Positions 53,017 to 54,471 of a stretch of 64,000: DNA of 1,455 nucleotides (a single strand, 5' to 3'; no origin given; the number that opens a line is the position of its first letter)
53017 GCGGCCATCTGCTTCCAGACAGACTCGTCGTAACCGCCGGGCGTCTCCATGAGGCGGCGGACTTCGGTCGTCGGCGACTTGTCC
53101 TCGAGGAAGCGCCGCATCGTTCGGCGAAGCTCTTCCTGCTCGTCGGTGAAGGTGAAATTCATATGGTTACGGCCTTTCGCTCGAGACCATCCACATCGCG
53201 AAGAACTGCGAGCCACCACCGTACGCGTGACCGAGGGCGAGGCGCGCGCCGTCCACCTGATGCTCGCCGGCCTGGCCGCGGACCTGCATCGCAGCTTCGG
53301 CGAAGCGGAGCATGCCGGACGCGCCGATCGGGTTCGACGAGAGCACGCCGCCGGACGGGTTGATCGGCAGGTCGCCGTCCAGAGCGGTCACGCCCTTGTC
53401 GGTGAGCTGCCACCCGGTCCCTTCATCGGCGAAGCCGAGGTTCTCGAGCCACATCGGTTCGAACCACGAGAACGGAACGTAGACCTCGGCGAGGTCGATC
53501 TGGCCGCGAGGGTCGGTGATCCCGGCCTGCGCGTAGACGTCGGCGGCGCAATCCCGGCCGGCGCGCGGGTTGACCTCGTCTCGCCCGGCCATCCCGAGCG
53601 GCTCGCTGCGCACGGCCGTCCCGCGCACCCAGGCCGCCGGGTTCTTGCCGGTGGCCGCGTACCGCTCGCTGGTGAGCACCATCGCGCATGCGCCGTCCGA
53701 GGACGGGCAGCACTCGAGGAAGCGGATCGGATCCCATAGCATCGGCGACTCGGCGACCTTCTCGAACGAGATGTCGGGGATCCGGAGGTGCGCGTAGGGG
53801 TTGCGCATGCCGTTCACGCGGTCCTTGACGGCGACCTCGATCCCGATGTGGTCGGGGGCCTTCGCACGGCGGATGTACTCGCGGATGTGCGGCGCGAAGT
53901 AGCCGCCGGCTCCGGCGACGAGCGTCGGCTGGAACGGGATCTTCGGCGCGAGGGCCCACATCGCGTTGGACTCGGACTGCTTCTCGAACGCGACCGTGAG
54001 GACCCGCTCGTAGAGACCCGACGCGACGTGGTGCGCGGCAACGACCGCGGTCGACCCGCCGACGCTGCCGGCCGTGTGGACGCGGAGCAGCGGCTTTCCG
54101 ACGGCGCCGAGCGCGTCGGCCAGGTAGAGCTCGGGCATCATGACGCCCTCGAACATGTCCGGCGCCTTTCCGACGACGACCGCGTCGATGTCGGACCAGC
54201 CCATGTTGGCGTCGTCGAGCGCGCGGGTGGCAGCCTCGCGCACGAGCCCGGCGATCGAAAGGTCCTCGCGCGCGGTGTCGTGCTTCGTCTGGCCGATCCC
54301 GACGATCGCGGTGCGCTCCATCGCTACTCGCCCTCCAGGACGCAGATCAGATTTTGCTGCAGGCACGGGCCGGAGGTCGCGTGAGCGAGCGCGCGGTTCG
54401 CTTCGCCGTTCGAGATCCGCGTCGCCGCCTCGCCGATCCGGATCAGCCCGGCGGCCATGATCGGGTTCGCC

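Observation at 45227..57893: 13-gene co-directional operon resembling the igr/ChsH/Ltp2 steroid side-chain module, with extra thiolase-DUF35 pairs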

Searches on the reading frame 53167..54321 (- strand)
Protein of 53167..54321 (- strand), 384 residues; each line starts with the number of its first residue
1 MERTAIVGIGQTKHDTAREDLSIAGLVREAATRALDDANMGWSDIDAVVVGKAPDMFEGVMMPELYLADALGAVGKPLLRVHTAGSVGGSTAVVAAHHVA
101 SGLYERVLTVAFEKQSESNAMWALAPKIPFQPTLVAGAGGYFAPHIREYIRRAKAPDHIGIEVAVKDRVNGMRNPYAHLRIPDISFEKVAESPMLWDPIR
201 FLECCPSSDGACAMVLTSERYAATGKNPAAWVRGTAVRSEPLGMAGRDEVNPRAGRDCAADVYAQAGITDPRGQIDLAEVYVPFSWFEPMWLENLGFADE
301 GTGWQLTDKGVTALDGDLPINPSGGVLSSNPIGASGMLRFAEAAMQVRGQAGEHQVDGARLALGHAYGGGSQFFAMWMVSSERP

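Call 6: search_protein_families(library=pfam, proteins=[window:53167-54321:-])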
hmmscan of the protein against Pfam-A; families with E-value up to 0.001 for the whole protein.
window:53167-54321:- (384 aa): 2 families
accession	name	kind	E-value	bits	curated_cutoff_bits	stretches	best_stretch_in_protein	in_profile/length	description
PF22691.2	Thiolase_C_1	-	8.7e-33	113.5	28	1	248-370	13-133/144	Thiolase C-terminal domain-like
PF00108.29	Thiolase_N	-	3.2e-07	30.4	26.4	1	6-120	3-120/260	Thiolase, N-terminal domain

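Call 8: search_protein_families(library=ncbifam, proteins=[window:53167-54321:-], max_evalue=0.00001)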
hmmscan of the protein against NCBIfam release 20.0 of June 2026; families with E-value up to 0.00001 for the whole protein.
window:53167-54321:- (384 aa): 19 families
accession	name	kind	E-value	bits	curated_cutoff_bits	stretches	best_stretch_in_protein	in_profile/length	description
NF006180.0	PRK08313.1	subfamily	6.6e-208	690.2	514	1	2-384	4-387/389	thiolase domain-containing protein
NF004721.0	PRK06065.1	equivalog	2.5e-64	217.5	455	1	2-358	10-369/393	thiolase domain-containing protein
NF004720.0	PRK06064.1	subfamily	1.8e-61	208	420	1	1-376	1-382/389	thiolase domain-containing protein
NF004810.0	PRK06157.1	equivalog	2.9e-58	197.9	403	1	2-370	7-384/400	acetyl-CoA acetyltransferase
NF006102.0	PRK08256.1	subfamily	7.6e-48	163.5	436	1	2-371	3-383/394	lipid-transfer protein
NF005704.0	PRK07516.1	subfamily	1e-47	163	412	1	2-369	2-375/389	thiolase domain-containing protein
NF004982.0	PRK06365.1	equivalog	2.1e-46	158.9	695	2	6-246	20-264/430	thiolase domain-containing protein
NF009228.0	PRK12578.1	subfamily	4.1e-45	154.1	485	1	2-379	3-384/387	thiolase domain-containing protein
NF053570.1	AcCoTHIOL_METTL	equivalog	5.2e-45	153.9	600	1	1-383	1-385/385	acetyl-CoA acetyltransferase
NF004811.0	PRK06158.1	subfamily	9.6e-43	146.6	421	1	3-369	9-368/384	acetyl-CoA acetyltransferase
NF004715.0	PRK06059.1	equivalog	1.6e-40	139.3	424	1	5-368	7-387/399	lipid-transfer protein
NF004722.0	PRK06066.1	equivalog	3.1e-40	138.3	516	1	1-367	3-370/385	thiolase domain-containing protein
NF005892.0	PRK07855.1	subfamily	1.6e-37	129.3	469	1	2-361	6-371/390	lipid-transfer protein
NF053628.1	BnzsclthlBbsBGT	equivalog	2.1e-35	122.3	750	1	5-371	8-372/389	benzoylsuccinyl-CoA thiolase subunit BbsB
NF004936.0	PRK06289.1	equivalog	5e-32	111.2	375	1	14-374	17-396/405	acetyl-CoA acetyltransferase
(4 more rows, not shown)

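Call 17: search_solved_structures(query=window:53167-54321:-, max_evalue=0.00001, show_alignments=2)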
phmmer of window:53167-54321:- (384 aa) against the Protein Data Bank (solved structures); distinct sequences matched with E-value up to 0.00001: 17.
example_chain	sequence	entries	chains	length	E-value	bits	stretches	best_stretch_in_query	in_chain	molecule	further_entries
4yzo_A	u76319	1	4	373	3.7e-40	141.5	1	5-369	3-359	Putative acyl-CoA acyltransferase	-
6hsj_A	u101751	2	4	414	1.8e-36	129.4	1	3-371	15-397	SCP2-thiolase (type-1)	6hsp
6hrv_A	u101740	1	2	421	1.9e-36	129.3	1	3-371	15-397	SCP2-thiolase (type-1)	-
7yvy_A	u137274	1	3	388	2.2e-33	119.2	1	2-370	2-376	Acetyl-CoA acetyltransferase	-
7pxp_C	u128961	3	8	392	2.1e-30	109.4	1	5-371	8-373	Benzoylsuccinyl-CoA thiolase subunit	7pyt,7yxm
6esq_A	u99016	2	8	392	3.4e-27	98.8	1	3-348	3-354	acetoacetyl-CoA thiolase | Acetyl-CoA acetyltransferase thiolase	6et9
4u4e_A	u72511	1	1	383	7.9e-24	87.7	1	3-369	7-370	Thiolase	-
4bia_A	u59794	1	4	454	1.9e-18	70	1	160-359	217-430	3-KETOACYL-COA THIOLASE, PUTATIVE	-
4bi9_A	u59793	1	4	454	3.3e-18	69.2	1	160-359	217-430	3-KETOACYL-COA THIOLASE, PUTATIVE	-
9myr_A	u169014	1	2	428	1.7e-16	63.6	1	163-369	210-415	Nonspecific lipid-transfer protein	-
3zbl_A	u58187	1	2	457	3.1e-16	62.7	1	75-364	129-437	3-KETOACYL-COA THIOLASE-LIKE PROTEIN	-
3zbk_A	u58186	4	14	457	3.2e-16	62.7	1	75-364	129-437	3-KETOACYL-COA THIOLASE-LIKE PROTEIN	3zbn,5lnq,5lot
5m3k_C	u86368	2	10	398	3.5e-16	62.5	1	257-373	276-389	2,4-diacetylphloroglucinol biosynthesis protein PhlC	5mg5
3zbg_A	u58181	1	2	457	8.1e-16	61.4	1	75-364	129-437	3-KETOACYL-COA THIOLASE-LIKE PROTEIN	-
6ok1_A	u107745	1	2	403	1.9e-15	60.2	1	4-353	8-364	Lipid-transfer protein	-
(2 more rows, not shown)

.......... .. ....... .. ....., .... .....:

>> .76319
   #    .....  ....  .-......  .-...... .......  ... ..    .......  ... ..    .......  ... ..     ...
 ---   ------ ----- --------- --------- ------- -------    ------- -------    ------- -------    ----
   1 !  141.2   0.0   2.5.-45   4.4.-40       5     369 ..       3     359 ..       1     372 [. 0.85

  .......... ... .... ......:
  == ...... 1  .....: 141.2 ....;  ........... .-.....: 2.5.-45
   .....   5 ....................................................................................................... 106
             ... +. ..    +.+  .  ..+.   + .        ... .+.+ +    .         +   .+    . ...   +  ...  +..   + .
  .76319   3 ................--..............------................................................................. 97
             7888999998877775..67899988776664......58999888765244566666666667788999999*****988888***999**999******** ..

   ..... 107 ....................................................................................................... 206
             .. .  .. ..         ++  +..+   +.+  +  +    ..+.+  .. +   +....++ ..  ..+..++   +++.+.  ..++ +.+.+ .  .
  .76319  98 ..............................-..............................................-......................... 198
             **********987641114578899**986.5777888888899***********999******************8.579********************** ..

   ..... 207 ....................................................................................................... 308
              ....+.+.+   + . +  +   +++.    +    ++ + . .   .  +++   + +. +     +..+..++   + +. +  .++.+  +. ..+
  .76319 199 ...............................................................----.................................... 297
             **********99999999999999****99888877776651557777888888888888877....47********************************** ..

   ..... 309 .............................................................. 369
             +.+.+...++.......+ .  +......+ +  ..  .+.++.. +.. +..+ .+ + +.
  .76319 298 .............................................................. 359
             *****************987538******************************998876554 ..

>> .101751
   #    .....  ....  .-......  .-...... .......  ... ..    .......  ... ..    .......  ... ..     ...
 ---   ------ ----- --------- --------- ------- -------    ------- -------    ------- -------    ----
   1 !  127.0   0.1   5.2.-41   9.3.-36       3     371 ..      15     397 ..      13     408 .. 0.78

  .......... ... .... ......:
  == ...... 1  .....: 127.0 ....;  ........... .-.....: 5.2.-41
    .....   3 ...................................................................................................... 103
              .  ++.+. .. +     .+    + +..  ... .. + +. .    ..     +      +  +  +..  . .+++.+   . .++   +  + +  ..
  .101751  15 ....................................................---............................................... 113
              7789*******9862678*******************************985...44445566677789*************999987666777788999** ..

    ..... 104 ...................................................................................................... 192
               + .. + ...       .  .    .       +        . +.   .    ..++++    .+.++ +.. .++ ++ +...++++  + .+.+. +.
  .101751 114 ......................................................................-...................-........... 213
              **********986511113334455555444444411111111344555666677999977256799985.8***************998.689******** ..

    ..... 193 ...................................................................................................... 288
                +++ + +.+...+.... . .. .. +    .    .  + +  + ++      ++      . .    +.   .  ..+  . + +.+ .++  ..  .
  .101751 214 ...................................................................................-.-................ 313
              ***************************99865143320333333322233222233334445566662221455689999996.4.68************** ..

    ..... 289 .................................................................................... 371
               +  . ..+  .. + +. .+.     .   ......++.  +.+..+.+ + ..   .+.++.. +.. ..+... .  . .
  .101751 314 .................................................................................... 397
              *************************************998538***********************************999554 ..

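Call 51: search_dna_similar(query=window:53167-54321:-, collection=plasmids, mode=protein, max_rows=15)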
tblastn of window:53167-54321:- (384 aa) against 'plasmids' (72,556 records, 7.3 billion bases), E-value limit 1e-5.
Records with a match: 571; places in all: 1027; records where one place covers at least 80% of the query: 311.
Best place of each record, by identity: 60-80% 6; <60% 565.
By first word of the organism name: Rhodococcus 53; Sulfitobacter 37; Pseudosulfitobacter 36; Streptomyces 21; Paracoccus 20; Sphingobium 20; Cupriavidus 18; Azospirillum 18; Burkholderia 14; Roseomonas 13; and 123 more.
By predicted mobility (MOB-suite, as given by PLSDB): non-mobilizable 389; conjugative 96; mobilizable 86.
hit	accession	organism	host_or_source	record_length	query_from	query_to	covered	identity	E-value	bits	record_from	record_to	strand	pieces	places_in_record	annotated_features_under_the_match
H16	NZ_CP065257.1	Streptomyces clavuligerus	cell culture,lab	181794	2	384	100%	73.6%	2e-174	545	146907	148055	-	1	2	thiolase domain-containing protein (x2)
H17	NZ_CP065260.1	Streptomyces clavuligerus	cell culture,lab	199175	2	384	100%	73.6%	2e-174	545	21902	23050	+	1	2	thiolase domain-containing protein (x2)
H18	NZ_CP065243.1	Streptomyces clavuligerus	cell culture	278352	2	384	100%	73.6%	2e-174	545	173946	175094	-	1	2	thiolase domain-containing protein (x2)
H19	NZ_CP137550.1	Streptomyces sp. N50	Selaginella tamariscina,cell ...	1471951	2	384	100%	73.1%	2e-169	531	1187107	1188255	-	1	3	record has no annotation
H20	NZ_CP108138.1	Streptomyces sp. NBC_00184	-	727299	2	384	100%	71.0%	6e-170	533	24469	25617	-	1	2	thiolase domain-containing protein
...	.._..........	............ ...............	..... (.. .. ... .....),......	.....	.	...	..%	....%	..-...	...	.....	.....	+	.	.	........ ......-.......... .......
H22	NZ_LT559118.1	Nonomuraea gerenzanensis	-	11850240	2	384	100%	59.1%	3e-173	614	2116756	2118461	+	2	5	none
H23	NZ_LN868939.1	Nocardia farcinica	not known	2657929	5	379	98%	54.7%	3e-149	531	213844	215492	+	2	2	none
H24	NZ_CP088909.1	Rhodococcus qingshengii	cell culture,forest soil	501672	3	381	99%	42.1%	2e-77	267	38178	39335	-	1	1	thiolase domain-containing protein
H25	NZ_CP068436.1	Cupriavidus necator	heavy metal containmented soil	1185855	5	369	95%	35.6%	5e-48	182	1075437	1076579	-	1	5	none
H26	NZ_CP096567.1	Rhodococcus qingshengii JCM 15477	sandy loam,soil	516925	2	383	99%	33.9%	4e-31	132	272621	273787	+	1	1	acetyl-CoA acetyltransferase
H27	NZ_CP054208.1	Rhodococcus qingshengii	cell culture,carbendazim contaminated ...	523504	2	383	99%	33.9%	4e-31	132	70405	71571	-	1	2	acetyl-CoA acetyltransferase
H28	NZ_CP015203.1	Rhodococcus sp. 008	Skate,bacterial culture,renal tissue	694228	2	383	99%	33.9%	4e-31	132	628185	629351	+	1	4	acetyl-CoA acetyltransferase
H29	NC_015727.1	Cupriavidus necator N-1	soil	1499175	3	369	96%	34.9%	6e-48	181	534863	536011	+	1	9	record has no annotation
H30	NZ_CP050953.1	Rhodococcus sp. DMU1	cell culture,activated sludge in our lab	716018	1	374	97%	33.9%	2e-29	127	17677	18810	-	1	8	thiolase family protein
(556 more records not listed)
